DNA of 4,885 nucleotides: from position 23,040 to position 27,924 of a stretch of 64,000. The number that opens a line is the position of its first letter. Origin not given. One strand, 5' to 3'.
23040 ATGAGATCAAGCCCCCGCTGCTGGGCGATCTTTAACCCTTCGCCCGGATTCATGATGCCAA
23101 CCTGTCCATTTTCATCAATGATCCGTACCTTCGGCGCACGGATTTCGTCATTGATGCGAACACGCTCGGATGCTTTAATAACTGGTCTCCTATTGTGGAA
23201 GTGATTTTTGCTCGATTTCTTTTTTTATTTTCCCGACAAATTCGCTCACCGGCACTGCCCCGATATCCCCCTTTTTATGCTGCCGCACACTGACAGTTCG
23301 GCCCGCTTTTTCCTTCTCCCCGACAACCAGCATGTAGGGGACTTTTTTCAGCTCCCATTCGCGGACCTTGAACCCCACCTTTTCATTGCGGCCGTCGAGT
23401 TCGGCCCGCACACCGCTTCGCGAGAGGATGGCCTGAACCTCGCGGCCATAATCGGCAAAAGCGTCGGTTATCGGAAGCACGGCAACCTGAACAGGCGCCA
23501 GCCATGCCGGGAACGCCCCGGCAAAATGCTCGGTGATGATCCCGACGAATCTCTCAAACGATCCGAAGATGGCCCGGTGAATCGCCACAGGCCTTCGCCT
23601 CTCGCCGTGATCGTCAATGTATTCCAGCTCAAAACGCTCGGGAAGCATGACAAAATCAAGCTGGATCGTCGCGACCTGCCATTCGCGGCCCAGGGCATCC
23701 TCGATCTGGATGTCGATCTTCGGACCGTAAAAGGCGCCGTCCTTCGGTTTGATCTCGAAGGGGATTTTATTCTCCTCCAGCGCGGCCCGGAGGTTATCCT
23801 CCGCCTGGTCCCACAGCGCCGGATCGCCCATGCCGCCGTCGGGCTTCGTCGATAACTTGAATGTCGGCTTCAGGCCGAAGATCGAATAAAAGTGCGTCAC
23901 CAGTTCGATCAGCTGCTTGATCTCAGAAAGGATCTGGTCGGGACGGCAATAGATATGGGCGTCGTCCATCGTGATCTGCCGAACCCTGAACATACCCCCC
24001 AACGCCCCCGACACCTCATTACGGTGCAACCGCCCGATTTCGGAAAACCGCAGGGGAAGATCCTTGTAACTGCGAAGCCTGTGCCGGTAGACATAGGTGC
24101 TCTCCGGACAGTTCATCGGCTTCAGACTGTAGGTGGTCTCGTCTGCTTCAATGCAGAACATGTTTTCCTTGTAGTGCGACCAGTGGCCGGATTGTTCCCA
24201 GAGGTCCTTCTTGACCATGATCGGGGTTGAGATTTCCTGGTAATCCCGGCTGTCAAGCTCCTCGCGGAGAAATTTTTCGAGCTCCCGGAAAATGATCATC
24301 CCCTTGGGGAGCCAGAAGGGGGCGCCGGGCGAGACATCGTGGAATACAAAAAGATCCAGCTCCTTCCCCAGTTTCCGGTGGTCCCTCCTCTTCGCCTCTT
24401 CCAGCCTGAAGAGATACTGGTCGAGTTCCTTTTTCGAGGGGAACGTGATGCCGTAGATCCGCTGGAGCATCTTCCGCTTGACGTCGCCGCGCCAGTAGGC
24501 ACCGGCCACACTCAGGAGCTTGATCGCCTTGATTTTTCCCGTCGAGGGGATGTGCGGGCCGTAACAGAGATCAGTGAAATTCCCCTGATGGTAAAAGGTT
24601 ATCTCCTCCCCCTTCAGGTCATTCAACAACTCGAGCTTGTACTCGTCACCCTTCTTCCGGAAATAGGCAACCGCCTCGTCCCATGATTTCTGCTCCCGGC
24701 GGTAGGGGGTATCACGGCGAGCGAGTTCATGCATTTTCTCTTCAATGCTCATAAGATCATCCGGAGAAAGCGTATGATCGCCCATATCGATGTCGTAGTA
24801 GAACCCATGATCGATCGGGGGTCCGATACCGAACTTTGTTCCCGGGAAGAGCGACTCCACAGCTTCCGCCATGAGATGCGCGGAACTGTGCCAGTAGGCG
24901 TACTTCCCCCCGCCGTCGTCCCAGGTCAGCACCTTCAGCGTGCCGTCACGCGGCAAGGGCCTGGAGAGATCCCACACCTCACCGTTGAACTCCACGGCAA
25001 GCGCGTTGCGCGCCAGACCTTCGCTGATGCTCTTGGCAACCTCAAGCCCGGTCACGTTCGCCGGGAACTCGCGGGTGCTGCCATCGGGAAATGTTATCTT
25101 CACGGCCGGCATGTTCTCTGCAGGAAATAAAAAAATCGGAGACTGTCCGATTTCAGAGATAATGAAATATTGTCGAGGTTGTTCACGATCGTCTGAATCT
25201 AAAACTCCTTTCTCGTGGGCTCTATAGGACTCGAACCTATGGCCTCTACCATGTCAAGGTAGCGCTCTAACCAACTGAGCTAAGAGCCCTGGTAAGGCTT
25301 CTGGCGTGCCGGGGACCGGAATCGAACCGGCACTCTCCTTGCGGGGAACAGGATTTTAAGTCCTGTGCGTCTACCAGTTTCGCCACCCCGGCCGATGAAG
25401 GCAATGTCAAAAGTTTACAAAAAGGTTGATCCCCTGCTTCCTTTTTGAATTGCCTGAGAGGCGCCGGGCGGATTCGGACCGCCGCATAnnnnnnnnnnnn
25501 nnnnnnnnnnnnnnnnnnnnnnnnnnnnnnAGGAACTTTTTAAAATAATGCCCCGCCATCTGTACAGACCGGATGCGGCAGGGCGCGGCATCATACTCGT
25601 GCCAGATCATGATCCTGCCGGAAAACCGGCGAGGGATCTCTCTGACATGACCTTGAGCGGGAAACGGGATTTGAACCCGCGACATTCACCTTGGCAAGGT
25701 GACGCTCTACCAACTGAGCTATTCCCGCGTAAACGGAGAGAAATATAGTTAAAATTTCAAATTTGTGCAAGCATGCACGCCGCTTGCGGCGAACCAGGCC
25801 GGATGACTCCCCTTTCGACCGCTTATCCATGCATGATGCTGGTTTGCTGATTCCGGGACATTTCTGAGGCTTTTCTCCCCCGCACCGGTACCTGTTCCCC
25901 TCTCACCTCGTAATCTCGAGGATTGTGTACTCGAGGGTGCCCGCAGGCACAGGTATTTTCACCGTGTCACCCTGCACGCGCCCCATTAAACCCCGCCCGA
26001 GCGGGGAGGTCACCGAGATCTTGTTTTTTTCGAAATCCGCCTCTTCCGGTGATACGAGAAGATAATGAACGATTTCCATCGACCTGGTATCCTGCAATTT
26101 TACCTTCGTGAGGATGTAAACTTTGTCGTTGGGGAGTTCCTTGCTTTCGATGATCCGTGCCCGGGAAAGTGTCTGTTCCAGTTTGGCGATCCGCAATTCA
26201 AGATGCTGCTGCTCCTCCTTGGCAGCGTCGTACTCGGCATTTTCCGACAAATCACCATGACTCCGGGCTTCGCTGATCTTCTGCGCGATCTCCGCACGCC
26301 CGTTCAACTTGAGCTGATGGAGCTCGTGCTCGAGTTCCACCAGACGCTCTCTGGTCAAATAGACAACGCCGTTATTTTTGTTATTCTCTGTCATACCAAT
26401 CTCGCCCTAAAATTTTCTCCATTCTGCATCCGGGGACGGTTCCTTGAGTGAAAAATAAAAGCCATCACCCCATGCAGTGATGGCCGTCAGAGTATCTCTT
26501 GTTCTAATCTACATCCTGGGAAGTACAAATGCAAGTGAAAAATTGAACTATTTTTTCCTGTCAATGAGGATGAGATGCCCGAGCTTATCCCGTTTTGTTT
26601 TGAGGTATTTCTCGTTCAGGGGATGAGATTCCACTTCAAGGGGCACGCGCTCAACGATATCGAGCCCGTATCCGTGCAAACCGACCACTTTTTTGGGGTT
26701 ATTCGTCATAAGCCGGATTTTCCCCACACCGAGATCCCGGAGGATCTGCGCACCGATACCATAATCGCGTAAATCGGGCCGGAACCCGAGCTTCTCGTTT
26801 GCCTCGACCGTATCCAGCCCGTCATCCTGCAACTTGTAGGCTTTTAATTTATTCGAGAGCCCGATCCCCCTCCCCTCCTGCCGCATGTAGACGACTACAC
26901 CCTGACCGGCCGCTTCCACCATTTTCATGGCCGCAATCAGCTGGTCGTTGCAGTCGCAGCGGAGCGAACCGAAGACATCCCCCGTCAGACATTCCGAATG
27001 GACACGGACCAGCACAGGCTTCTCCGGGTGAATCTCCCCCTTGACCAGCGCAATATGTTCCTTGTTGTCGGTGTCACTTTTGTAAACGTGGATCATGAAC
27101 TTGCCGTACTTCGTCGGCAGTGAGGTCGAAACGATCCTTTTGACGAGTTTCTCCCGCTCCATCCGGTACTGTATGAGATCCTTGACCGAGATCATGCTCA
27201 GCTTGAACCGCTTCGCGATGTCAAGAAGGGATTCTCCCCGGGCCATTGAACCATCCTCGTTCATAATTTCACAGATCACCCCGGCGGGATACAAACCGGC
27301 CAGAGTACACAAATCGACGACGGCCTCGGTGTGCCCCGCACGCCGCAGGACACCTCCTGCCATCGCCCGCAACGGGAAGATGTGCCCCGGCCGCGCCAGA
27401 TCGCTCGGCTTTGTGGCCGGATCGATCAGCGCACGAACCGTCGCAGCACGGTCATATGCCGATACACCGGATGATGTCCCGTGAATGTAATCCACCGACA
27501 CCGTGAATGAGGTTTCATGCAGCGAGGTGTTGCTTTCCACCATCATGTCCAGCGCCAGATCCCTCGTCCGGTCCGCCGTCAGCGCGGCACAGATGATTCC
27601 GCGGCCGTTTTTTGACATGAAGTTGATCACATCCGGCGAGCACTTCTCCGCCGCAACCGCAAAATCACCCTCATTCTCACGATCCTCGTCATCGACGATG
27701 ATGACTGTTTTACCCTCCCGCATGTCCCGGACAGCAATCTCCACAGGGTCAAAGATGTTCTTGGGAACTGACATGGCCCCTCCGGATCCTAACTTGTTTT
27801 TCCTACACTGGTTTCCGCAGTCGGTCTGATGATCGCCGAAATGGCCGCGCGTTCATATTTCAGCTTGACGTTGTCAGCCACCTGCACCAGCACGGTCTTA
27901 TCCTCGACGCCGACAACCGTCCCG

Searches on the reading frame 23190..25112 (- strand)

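Call 61: search_protein_families(library=pfam, max_evalue=0.00001, proteins=[window:23190-25112:-])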
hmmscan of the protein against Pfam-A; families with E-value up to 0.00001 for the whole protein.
window:23190-25112:- (640 aa): 4 families
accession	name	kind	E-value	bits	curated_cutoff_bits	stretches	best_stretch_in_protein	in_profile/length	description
PF00587.30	tRNA-synt_2b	-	7.1e-44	150.4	29.3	1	322-530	4-179/179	tRNA synthetase class II core domain (G, H, P, S and T)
PF03129.25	HGTP_anticodon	-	9e-24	83.9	21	1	542-631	1-93/94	Anticodon binding domain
PF07973.19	tRNA_SAD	-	2.1e-15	56.8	24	1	171-220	1-44/44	Threonyl and Alanyl tRNA synthetase second additional domain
PF02824.27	TGS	-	1.7e-11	44.4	22.2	1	4-63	1-60/60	TGS domain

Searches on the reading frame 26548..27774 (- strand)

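Call 61: search_protein_families(library=pfam, max_evalue=0.00001, proteins=[window:26548-27774:-])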
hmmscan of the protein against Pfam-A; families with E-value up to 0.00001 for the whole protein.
window:26548-27774:- (408 aa): 2 families
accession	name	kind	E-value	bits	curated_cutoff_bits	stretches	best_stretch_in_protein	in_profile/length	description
PF00926.24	DHBP_synthase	-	7.6e-81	270.6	26.4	1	14-203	3-191/191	3,4-dihydroxy-2-butanone 4-phosphate synthase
PF00925.25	GTP_cyclohydro2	-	1.3e-78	262.7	23.3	1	213-378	2-165/165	GTP cyclohydrolase II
